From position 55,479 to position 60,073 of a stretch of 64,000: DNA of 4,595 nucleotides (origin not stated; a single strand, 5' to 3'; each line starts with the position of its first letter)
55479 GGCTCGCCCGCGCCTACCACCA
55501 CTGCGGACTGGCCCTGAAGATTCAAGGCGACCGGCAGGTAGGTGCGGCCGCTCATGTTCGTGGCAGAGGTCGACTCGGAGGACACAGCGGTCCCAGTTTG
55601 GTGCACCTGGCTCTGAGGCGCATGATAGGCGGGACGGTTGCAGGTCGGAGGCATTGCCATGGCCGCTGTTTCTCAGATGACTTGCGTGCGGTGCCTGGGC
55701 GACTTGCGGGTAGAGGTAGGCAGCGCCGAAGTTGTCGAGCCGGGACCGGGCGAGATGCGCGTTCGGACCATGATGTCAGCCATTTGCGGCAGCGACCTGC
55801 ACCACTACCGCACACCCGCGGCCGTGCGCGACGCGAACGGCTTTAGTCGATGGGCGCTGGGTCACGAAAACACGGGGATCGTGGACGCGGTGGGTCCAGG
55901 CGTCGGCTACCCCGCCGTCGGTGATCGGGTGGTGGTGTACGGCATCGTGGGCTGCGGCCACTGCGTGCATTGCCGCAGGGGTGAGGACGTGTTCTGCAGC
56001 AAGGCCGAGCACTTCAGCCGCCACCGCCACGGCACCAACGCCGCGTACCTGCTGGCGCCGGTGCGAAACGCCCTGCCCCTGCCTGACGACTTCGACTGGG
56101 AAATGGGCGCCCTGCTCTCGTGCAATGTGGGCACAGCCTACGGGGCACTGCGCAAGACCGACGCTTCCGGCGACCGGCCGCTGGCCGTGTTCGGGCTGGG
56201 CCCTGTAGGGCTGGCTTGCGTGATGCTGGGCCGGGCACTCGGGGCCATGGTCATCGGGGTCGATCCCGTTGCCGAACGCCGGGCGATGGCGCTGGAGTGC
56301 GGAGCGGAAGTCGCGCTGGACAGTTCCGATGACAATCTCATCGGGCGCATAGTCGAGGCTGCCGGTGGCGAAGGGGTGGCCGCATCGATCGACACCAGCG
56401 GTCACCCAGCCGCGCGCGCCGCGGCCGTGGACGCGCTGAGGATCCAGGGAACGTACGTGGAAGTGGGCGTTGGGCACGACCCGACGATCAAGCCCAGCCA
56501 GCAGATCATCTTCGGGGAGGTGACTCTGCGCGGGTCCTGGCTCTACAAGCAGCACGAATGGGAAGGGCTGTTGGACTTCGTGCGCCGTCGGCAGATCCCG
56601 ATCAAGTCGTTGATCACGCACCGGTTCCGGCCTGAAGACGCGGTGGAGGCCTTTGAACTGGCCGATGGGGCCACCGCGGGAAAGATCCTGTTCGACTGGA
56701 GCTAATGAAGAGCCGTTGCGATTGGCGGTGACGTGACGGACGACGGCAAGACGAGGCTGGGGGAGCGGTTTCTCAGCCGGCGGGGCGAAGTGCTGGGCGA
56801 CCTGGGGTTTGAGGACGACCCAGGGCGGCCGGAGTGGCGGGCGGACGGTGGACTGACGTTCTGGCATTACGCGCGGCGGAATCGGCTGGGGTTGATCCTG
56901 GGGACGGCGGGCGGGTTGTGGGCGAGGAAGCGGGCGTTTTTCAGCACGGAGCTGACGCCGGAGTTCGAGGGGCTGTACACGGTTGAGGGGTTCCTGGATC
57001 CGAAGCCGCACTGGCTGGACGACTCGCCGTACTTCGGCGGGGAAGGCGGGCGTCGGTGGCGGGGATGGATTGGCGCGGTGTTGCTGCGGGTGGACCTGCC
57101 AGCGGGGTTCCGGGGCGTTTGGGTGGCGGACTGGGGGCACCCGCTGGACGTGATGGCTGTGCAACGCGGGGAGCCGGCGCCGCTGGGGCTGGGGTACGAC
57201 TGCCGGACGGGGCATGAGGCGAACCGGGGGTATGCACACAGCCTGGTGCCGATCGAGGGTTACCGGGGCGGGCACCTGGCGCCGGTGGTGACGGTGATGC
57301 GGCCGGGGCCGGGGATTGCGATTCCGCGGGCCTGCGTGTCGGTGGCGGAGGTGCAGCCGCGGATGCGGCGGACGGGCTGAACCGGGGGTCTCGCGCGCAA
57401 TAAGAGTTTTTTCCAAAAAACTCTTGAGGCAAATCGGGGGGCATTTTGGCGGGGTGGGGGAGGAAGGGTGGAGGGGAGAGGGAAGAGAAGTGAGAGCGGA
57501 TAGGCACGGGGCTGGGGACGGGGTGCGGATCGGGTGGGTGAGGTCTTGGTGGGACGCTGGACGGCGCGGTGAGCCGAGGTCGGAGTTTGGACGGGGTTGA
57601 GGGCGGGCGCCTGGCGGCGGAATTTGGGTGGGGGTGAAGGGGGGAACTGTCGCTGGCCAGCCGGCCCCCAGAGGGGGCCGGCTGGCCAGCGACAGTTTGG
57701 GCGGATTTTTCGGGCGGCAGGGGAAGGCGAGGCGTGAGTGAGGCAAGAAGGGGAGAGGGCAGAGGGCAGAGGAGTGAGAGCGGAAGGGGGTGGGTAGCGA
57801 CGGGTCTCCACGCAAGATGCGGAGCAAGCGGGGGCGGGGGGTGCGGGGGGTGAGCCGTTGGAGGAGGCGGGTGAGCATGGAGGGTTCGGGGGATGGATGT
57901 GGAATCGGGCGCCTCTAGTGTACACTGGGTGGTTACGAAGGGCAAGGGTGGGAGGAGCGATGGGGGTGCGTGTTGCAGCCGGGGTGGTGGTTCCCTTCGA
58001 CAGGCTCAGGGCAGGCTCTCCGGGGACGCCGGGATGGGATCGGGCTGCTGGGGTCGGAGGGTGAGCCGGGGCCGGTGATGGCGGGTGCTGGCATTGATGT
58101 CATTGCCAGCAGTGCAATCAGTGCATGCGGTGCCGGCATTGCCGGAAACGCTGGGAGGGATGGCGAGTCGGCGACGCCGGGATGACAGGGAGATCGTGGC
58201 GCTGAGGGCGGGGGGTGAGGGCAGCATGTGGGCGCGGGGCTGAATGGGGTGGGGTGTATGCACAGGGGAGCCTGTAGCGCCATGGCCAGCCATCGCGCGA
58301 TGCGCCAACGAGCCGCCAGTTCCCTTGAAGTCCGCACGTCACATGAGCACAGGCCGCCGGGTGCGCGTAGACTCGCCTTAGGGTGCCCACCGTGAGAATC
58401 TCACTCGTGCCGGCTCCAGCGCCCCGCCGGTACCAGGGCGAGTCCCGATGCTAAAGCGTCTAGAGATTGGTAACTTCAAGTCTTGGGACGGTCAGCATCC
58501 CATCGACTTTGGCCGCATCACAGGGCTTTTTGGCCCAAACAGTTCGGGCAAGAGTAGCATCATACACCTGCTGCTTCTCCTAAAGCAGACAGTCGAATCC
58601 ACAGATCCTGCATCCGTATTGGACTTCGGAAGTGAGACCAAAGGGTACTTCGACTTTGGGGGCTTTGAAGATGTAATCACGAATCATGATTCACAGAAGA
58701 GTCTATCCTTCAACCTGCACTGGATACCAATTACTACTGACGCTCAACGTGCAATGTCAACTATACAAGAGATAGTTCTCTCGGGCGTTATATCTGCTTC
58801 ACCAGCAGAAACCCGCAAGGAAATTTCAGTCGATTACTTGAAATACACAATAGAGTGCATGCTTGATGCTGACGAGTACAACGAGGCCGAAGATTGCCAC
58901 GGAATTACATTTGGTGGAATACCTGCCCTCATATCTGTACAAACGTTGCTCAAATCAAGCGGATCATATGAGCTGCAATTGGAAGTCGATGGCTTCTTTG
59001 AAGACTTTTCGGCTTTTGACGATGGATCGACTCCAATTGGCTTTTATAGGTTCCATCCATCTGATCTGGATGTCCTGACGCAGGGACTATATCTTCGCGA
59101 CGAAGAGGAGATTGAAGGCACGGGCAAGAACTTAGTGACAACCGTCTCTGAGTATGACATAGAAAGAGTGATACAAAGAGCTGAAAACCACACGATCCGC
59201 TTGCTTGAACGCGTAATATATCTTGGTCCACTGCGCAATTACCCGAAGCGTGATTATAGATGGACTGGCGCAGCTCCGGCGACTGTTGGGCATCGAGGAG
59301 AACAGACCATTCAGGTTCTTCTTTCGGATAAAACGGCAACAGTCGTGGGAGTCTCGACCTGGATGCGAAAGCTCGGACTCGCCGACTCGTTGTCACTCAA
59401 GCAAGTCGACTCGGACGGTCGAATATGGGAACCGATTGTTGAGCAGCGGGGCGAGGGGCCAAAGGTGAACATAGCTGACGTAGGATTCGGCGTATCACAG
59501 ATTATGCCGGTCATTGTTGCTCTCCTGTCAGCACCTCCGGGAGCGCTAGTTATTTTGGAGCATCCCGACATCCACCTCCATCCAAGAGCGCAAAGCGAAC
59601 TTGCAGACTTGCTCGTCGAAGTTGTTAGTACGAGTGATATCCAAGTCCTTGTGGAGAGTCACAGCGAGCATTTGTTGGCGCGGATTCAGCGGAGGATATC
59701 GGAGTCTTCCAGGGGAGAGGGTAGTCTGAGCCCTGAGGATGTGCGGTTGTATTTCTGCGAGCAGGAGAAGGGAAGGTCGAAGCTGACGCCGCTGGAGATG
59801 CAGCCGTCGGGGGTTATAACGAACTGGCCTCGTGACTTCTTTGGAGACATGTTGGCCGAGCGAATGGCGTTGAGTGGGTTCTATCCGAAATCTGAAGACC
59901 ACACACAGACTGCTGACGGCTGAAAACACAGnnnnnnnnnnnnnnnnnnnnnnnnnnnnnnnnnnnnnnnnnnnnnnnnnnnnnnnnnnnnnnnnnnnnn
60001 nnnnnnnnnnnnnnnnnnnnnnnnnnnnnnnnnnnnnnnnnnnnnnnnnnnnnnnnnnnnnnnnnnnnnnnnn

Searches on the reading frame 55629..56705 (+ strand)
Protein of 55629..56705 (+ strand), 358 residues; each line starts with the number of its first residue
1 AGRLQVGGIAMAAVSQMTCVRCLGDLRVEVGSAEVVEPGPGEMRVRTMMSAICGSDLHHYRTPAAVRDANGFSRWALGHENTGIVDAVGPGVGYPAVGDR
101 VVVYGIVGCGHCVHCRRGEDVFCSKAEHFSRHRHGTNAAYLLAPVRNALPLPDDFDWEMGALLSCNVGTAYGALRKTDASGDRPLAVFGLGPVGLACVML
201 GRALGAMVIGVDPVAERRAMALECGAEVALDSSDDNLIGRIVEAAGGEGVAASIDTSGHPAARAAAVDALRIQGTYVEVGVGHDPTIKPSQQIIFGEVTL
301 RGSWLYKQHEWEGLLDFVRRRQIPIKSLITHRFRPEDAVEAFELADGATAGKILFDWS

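Call 40: search_protein_families(library=pfam, proteins=[window:55629-56705:+], max_evalue=0.01)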
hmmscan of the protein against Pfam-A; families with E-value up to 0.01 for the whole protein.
window:55629-56705:+ (358 aa): 3 families
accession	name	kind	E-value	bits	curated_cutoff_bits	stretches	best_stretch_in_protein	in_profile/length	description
PF00107.32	ADH_zinc_N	-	9.1e-31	106.9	31.8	1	192-318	1-127/129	Zinc-binding dehydrogenase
PF08240.17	ADH_N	-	3.1e-20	72.8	23.5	1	39-153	1-104/104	Alcohol dehydrogenase GroES-like domain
PF13602.12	ADH_zinc_N_2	-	2.6e-05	25.6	27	1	225-353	2-132/134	Zinc-binding dehydrogenase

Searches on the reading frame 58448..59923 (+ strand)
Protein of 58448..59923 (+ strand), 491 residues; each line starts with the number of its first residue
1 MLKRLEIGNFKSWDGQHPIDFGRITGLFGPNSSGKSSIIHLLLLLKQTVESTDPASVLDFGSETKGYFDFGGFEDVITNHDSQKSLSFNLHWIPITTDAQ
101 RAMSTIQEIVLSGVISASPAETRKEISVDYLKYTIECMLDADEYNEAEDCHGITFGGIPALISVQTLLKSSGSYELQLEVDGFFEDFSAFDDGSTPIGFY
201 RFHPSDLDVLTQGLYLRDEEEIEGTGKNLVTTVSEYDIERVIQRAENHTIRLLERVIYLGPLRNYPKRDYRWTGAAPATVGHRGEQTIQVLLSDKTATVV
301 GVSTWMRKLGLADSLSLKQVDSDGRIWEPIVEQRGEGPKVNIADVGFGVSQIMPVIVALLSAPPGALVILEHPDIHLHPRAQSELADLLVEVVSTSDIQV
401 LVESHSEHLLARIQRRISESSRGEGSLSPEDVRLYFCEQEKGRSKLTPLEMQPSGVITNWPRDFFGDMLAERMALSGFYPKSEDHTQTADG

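Call 7: search_protein_families(library=pfam, proteins=[window:58448-59923:+], max_evalue=0.01)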
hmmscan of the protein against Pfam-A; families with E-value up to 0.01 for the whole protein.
window:58448-59923:+ (491 aa): 6 families
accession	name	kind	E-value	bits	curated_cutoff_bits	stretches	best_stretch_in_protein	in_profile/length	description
PF13304.12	AAA_21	-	1.1e-23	85.2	27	2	333-410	226-303/304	AAA domain, putative AbiEii toxin, Type IV TA system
PF13175.12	AAA_15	-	2.5e-21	77.1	32.1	2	327-409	291-373/374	AAA ATPase domain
PF12476.13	DUF3696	-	3.4e-10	40.4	22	1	427-473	1-50/52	Protein of unknown function (DUF3696)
PF02463.25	SMC_N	-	2.8e-08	33.9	40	1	1-42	1-44/220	RecF/RecN/SMC N terminal domain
PF13476.12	AAA_23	-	1.2e-06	29.7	27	1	4-43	1-40/201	AAA domain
PF13555.12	AAA_29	-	0.00032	20.8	27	1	2-45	1-47/61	P-loop containing region of AAA domain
